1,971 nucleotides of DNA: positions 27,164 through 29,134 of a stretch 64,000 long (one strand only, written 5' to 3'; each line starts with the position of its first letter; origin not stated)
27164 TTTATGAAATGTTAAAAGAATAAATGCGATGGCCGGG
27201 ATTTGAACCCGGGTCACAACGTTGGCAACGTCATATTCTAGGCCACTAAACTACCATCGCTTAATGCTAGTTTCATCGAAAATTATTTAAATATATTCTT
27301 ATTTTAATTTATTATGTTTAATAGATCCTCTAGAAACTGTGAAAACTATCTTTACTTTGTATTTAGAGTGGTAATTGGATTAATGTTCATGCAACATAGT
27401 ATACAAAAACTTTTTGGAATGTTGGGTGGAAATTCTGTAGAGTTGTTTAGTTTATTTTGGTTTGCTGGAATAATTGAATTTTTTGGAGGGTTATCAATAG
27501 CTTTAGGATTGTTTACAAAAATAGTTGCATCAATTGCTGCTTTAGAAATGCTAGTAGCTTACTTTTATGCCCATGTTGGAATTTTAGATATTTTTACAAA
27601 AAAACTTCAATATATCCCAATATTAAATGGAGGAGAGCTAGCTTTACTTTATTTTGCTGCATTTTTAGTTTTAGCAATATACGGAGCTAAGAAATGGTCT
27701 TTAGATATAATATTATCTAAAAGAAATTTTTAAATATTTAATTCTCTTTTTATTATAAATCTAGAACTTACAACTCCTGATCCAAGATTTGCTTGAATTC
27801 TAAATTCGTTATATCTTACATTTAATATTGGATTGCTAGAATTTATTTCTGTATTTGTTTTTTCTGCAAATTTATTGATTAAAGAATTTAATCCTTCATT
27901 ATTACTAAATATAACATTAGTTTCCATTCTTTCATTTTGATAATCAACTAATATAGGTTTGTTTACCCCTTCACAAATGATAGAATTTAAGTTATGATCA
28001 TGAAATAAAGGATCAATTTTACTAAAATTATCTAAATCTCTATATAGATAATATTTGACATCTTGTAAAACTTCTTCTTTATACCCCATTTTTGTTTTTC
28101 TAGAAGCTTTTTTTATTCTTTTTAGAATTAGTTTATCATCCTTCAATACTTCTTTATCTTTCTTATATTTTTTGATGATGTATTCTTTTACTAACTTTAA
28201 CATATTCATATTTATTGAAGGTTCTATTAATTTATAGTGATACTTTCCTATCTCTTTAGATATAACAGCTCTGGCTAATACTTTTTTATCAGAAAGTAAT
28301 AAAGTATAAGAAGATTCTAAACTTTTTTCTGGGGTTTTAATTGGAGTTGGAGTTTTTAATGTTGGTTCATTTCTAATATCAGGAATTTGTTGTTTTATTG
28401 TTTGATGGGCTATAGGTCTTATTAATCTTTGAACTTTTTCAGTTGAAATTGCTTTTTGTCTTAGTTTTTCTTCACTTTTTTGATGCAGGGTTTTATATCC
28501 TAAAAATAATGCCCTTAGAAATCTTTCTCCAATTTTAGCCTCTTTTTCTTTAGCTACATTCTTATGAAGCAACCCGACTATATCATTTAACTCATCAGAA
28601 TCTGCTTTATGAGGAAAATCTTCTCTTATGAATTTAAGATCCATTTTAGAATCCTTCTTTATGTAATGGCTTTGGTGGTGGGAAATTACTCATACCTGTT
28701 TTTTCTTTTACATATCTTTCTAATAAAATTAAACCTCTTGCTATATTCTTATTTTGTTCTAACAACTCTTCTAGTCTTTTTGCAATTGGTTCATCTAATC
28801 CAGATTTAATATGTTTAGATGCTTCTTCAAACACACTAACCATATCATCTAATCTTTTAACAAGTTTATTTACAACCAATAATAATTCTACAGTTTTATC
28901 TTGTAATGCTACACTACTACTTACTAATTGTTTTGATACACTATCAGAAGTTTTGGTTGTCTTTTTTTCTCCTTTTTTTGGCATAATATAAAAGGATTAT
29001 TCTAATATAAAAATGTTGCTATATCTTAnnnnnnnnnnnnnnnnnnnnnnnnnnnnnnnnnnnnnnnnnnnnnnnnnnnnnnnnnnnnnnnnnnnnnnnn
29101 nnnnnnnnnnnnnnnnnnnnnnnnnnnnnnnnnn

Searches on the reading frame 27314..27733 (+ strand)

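Call 3: search_protein_families(library=pfam, proteins=[window:27314-27733:+], max_evalue=1)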
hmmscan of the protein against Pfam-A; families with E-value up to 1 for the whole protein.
window:27314-27733:+ (139 aa): 1 family
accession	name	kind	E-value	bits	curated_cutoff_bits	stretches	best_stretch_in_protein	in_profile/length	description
PF07681.17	DoxX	-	5e-11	43.5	23.6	1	15-87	3-84/85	DoxX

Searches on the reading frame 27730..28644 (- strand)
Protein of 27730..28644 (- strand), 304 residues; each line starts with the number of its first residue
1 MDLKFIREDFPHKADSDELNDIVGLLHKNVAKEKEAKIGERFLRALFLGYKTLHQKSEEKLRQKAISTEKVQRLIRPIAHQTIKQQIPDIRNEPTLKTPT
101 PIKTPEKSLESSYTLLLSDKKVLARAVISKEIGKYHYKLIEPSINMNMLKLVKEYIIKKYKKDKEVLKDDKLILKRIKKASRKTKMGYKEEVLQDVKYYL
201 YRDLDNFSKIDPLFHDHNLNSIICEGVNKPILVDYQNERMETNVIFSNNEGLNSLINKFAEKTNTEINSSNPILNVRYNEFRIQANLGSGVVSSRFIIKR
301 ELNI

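Call 3: search_protein_families(library=pfam, proteins=[window:27730-28644:-], max_evalue=1)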
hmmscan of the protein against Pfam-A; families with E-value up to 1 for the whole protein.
window:27730-28644:- (304 aa): 2 families
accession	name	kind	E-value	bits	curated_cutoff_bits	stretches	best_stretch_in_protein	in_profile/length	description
PF07891.17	DUF1666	-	0.15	12.2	25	1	94-184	104-191/246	Protein of unknown function (DUF1666)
PF20871.2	KCTD1-15_CTD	-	0.17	12.4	27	1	253-296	47-90/97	BTB/POZ domain-containing protein KCTD1/15, C-terminal domain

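Call 4: search_protein_families(library=ncbifam, proteins=[window:27730-28644:-], max_evalue=1)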
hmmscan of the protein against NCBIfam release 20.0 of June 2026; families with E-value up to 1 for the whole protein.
window:27730-28644:- (304 aa): 1 family
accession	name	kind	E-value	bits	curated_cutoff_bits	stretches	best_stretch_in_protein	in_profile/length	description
NF058587.1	archaellum_moto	equivalog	5.9e-12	45.1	550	1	147-275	91-215/527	archaellum flagellar ATPase motor FlaI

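Call 70: search_solved_structures(query=window:27730-28644:-, max_evalue=1, show_alignments=1)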
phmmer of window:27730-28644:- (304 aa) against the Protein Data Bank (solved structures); distinct sequences matched with E-value up to 1: 4.
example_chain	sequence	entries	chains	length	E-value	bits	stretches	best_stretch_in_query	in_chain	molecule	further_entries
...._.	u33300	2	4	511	2.7e-14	56.9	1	137-292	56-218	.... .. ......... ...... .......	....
4ii7_A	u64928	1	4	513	0.0011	22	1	126-277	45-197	FlaI ATPase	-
4ihq_A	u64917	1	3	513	0.0011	22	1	126-277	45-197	FlaI ATPase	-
5oow_A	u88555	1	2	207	0.45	13.5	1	154-203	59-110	Chaperone protein DnaK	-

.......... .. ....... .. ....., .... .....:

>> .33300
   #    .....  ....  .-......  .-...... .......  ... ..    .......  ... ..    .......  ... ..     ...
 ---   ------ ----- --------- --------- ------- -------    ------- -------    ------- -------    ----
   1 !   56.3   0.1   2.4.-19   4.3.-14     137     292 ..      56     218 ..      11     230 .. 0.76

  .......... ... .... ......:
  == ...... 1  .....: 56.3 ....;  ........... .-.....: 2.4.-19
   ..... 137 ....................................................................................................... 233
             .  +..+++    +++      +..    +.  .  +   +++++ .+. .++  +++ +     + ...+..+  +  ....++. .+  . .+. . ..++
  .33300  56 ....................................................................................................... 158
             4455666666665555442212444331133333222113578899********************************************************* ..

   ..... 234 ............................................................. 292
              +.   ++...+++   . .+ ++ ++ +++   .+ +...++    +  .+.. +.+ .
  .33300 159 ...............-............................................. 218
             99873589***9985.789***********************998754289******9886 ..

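Call 71: search_protein_families(library=phrogs, proteins=[window:27730-28644:-], max_evalue=0.01)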
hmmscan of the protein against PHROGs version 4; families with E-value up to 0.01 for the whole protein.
window:27730-28644:- (304 aa): 0 families

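Call 82: search_protein_families(library=padloc, proteins=[window:27730-28644:-], max_evalue=0.01)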
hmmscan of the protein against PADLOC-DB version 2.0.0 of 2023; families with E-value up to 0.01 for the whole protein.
window:27730-28644:- (304 aa): 0 families

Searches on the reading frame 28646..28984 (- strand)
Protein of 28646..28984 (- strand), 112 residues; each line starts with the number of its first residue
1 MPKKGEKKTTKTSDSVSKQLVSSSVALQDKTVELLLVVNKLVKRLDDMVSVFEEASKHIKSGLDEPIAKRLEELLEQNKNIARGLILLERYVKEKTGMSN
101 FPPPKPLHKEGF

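Call 3: search_protein_families(library=pfam, proteins=[window:28646-28984:-], max_evalue=1)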
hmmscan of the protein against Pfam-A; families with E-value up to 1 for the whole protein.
window:28646-28984:- (112 aa): 6 families
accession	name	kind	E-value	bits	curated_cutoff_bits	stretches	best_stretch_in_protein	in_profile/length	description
PF17235.7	STD1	-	0.0015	18.7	25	1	11-94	26-104/208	STD1/MTH1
PF00070.33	Pyr_redox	-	0.054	14.5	22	1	43-80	19-54/82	Pyridine nucleotide-disulphide oxidoreductase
PF17671.6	DUF5531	-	0.083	13.2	25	1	8-72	68-132/152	Family of unknown function (DUF5531)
PF19314.4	DUF5917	-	0.089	13.3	27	1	18-61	43-86/94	Family of unknown function (DUF5917)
PF12137.13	RapA_C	-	0.098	12.1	26.8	1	8-83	255-328/360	RNA polymerase recycling family C-terminal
PF07889.17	DUF1664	-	0.23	12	34.6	1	11-60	41-90/124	Protein of unknown function (DUF1664)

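Call 4: search_protein_families(library=ncbifam, proteins=[window:28646-28984:-], max_evalue=1)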
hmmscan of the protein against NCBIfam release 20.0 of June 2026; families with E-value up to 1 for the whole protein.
window:28646-28984:- (112 aa): 3 families
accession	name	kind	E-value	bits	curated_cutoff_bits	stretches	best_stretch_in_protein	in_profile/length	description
NF001421.0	PRK00295.1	equivalog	0.011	15.9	95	1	25-56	28-60/68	hypothetical protein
NF045982.1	Mbov0283_fam_LP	subfamily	0.11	13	65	1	23-79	40-98/117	Mbov_0283/Mbov_0339 family surface lipoprotein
NF033930.1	pneumo_PspA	exception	0.11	11.1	850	1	10-99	277-364/659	pneumococcal surface protein A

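Call 71: search_protein_families(library=phrogs, proteins=[window:28646-28984:-], max_evalue=0.01)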
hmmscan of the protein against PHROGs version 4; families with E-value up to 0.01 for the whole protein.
window:28646-28984:- (112 aa): 1 family
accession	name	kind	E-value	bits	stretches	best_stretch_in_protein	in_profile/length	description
phrog_36730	-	unknown function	0.0015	19.3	1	32-73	10-49/51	-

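Call 82: search_protein_families(library=padloc, proteins=[window:28646-28984:-], max_evalue=0.01)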
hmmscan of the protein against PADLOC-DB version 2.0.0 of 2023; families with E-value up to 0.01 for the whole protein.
window:28646-28984:- (112 aa): 0 families
